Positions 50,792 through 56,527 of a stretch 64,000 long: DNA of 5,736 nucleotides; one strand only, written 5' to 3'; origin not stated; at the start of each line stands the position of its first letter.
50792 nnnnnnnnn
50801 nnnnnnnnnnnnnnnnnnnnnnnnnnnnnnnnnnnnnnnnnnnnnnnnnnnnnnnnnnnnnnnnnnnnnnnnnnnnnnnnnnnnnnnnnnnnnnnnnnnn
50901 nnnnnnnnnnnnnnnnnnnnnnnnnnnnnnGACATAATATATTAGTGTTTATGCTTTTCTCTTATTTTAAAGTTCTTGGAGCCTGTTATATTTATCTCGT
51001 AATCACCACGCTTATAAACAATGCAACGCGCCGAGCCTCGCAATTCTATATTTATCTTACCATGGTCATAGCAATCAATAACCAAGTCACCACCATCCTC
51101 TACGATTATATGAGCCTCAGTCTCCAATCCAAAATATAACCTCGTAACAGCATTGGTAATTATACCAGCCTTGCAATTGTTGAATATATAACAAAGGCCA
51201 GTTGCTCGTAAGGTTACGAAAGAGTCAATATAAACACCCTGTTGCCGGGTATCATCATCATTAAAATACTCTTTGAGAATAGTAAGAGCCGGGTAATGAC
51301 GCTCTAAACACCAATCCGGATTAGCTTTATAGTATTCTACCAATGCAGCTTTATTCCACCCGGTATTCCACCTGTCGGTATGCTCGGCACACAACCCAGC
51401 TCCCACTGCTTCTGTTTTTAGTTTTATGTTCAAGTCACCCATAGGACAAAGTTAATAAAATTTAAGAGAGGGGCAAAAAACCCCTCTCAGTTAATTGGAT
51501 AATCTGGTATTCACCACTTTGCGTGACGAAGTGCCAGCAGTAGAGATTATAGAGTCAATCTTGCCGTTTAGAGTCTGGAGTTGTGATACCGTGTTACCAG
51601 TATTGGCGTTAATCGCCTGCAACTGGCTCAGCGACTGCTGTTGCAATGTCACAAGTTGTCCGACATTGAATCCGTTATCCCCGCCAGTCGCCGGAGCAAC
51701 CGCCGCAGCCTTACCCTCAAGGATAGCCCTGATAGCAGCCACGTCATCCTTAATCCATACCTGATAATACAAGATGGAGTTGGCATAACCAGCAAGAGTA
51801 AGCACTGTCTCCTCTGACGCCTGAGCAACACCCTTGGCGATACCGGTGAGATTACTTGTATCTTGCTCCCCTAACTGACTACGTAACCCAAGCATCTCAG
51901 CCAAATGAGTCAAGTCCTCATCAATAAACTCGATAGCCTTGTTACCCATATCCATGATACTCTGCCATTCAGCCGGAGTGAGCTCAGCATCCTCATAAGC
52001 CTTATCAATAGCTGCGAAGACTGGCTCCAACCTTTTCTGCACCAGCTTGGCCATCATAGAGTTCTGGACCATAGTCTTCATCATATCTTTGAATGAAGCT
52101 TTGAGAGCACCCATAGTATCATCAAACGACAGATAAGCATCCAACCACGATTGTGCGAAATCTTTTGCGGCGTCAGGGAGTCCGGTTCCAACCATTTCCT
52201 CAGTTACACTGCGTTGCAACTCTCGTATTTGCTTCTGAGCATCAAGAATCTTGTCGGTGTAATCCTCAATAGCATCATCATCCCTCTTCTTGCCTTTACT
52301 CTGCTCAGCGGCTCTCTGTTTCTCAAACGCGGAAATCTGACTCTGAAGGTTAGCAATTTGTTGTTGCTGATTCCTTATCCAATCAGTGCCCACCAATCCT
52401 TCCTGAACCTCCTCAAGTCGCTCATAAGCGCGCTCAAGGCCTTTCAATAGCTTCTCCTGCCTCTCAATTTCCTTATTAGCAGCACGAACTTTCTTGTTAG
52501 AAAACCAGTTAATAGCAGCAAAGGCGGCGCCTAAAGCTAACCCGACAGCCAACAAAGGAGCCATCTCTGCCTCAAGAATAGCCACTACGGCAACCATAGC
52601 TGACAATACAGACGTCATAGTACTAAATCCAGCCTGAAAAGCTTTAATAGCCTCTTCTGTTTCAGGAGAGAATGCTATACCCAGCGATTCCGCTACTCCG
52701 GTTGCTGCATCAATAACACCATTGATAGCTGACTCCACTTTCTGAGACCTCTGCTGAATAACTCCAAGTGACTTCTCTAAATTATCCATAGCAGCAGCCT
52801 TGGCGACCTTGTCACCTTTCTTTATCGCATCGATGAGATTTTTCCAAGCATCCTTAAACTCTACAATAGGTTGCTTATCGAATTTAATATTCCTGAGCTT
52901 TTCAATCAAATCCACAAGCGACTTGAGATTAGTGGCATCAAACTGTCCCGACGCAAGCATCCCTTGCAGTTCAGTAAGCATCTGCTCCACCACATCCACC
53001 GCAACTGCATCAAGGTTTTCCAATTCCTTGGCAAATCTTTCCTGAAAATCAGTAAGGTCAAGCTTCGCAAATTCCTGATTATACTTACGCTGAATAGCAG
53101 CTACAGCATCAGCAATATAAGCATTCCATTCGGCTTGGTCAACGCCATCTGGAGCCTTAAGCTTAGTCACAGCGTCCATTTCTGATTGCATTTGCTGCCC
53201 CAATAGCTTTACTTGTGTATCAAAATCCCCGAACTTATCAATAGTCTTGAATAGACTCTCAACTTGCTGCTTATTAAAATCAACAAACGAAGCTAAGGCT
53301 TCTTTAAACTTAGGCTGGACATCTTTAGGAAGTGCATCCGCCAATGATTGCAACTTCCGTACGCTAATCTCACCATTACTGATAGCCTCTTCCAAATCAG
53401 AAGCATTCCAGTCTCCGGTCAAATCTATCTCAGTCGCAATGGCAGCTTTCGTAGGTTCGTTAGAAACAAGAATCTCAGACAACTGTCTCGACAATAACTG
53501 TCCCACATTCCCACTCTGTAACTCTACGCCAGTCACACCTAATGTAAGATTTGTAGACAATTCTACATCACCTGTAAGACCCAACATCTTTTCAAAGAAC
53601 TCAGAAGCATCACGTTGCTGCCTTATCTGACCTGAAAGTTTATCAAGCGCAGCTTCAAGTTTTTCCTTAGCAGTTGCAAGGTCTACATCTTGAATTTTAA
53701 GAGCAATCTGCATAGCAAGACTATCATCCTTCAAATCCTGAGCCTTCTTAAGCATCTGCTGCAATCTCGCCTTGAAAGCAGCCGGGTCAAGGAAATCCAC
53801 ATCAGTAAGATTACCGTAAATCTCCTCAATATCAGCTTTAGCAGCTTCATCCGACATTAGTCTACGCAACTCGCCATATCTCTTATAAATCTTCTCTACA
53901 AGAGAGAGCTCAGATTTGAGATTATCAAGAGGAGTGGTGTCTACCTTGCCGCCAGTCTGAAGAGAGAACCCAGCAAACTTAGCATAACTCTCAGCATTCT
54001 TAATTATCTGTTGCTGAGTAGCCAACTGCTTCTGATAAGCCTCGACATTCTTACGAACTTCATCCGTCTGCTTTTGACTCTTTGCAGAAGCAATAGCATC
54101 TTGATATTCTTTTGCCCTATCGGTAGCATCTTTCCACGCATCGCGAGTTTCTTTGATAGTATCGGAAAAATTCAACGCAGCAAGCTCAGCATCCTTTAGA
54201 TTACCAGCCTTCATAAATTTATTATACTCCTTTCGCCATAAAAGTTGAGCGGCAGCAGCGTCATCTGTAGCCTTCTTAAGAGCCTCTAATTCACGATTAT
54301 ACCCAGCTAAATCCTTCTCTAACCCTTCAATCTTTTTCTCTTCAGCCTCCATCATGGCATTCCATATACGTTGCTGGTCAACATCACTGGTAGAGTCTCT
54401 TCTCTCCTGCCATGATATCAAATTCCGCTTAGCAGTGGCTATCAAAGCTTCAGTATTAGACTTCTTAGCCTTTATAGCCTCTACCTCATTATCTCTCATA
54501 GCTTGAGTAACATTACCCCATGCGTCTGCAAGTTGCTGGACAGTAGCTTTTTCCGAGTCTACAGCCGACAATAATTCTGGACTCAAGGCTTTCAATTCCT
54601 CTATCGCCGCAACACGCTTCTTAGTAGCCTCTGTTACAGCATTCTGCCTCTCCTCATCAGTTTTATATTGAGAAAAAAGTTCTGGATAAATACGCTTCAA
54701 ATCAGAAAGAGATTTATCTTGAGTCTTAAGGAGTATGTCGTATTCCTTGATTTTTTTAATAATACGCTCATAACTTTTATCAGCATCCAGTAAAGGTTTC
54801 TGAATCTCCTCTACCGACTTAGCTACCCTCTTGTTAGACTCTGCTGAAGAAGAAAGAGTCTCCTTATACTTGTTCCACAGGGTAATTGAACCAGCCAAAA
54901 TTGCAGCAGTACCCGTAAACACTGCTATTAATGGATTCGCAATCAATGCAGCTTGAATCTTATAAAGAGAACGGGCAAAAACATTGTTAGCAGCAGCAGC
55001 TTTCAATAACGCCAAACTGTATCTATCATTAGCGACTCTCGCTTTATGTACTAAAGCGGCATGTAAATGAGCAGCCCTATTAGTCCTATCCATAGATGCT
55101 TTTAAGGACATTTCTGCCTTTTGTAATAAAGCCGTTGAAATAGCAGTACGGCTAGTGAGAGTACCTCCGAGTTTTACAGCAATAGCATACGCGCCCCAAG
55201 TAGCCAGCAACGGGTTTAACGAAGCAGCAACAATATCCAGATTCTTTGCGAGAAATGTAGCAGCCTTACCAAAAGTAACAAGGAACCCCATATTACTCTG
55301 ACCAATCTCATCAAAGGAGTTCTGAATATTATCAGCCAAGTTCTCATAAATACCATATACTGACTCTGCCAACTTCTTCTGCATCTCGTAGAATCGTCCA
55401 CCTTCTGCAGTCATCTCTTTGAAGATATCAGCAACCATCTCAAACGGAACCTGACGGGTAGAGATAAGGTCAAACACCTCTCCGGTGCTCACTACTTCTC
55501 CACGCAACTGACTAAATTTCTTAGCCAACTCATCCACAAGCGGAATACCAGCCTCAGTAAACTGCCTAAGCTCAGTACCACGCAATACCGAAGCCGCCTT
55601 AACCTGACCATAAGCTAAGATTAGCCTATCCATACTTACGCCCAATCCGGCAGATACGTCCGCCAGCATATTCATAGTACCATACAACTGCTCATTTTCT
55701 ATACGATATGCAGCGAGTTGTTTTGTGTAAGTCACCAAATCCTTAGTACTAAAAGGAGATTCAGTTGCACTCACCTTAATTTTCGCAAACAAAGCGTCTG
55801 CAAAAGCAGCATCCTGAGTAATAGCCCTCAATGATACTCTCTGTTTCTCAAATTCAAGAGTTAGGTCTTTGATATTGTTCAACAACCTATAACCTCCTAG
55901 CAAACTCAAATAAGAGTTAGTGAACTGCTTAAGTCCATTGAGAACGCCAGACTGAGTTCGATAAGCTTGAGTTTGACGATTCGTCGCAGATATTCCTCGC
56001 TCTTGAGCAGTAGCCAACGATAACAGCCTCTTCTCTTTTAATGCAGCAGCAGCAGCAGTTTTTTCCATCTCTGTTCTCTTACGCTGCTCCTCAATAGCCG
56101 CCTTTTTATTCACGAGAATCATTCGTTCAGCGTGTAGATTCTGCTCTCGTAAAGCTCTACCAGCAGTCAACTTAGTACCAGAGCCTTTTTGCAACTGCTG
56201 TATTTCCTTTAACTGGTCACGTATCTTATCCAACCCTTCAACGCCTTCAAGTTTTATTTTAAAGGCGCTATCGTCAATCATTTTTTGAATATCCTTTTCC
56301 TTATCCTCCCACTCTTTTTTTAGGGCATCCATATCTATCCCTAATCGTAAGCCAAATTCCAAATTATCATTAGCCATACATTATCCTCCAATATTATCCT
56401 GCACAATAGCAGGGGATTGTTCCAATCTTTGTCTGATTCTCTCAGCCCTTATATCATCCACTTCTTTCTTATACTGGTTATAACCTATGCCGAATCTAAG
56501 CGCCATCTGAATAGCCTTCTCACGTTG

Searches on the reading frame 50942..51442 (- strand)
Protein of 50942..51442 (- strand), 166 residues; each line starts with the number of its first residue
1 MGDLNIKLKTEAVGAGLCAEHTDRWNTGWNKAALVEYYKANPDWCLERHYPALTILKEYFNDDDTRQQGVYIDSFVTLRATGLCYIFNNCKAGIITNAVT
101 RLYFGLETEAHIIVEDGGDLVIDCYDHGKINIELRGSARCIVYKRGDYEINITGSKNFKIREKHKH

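Call 9: search_protein_families(library=phrogs, proteins=[window:50942-51442:-], max_evalue=0.001)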
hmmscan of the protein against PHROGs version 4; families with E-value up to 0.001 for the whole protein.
window:50942-51442:- (166 aa): 1 family
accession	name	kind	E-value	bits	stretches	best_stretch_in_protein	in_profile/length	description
phrog_10156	-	unknown function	9.3e-17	62.2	1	7-165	9-167/167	-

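Call 10: search_protein_families(library=pfam, proteins=[window:50942-51442:-], max_evalue=0.01)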
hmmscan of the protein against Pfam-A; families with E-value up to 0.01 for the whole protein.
window:50942-51442:- (166 aa): 0 families

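Call 43: search_protein_families(library=ncbifam, proteins=[window:50942-51442:-], max_evalue=0.1)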
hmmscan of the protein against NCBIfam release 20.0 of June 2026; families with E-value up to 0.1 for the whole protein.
window:50942-51442:- (166 aa): 0 families

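Call 88: search_solved_structures(query=window:50942-51442:-, max_evalue=5)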
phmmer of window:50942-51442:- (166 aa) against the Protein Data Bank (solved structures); distinct sequences matched with E-value up to 5: 3.
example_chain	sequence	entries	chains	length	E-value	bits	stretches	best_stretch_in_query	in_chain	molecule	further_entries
5mu3_A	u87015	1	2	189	0.44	13.4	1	111-140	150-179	Central kinetochore subunit MCM21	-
8riu_B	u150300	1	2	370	0.62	12.9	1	17-103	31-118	Coenzyme F420 hydrogenase/dehydrogenase, beta subunit C terminus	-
3zxu_A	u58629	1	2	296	0.89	12.4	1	111-140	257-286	MCM21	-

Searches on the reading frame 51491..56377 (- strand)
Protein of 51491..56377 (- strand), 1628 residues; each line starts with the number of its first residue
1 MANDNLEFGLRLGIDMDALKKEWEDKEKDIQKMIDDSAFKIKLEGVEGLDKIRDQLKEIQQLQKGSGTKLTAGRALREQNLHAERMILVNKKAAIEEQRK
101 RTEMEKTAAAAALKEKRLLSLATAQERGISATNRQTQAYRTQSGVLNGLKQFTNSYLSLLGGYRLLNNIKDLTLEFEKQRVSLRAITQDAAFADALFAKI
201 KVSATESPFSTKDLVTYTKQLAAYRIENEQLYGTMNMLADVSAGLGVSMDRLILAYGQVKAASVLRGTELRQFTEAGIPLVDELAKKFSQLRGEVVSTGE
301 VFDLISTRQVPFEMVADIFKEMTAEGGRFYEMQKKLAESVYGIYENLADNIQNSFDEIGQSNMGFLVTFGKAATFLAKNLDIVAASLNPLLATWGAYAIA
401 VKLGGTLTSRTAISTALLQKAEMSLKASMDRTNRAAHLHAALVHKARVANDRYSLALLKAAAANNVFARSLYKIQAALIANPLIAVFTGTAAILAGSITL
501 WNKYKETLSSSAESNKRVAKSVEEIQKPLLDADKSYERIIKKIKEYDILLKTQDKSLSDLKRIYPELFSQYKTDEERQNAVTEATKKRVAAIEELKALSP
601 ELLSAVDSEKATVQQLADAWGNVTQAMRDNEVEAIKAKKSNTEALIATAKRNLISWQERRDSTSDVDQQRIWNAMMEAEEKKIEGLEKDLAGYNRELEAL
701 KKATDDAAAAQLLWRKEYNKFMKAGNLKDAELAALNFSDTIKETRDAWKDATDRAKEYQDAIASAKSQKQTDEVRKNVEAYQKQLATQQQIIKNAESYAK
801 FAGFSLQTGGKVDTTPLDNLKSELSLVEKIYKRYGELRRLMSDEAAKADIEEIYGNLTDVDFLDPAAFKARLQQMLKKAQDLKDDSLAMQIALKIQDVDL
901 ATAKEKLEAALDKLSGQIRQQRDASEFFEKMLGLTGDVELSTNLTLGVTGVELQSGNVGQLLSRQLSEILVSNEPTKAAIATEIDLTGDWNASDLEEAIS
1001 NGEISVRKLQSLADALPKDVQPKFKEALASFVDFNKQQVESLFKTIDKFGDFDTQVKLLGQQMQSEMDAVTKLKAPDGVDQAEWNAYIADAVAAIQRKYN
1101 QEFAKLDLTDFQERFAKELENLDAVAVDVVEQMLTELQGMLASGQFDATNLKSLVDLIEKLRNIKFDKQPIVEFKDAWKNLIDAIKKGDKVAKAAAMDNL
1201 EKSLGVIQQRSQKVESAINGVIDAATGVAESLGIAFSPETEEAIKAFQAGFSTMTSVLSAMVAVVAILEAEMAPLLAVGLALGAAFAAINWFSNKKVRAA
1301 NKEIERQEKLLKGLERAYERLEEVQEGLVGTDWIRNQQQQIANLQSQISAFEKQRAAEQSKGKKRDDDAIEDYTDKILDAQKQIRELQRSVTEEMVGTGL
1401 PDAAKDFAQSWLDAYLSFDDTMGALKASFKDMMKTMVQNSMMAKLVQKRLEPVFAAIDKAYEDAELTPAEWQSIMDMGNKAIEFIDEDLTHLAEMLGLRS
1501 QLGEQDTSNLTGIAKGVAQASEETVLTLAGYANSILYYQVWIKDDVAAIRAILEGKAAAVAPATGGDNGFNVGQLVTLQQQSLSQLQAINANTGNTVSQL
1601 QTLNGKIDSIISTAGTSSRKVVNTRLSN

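Call 9: search_protein_families(library=phrogs, proteins=[window:51491-56377:-], max_evalue=0.001)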
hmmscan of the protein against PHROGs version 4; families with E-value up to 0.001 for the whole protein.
window:51491-56377:- (1628 aa): 3 families
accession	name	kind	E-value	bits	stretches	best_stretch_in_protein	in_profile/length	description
phrog_9959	-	tail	6e-60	204.1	2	143-466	45-365/1708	tail length tape measure protein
phrog_21917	-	unknown function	5.3e-28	98.4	1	1091-1540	879-1345/1395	-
phrog_14295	-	unknown function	1.8e-08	33.6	1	1318-1611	1177-1432/1439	-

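Call 10: search_protein_families(library=pfam, proteins=[window:51491-56377:-], max_evalue=0.01)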
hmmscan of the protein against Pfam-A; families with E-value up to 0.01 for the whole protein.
window:51491-56377:- (1628 aa): 1 family
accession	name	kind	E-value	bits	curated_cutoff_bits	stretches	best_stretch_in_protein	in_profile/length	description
PF20155.4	TMP_3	-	2e-18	67.3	41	1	172-352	6-188/192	Tape measure protein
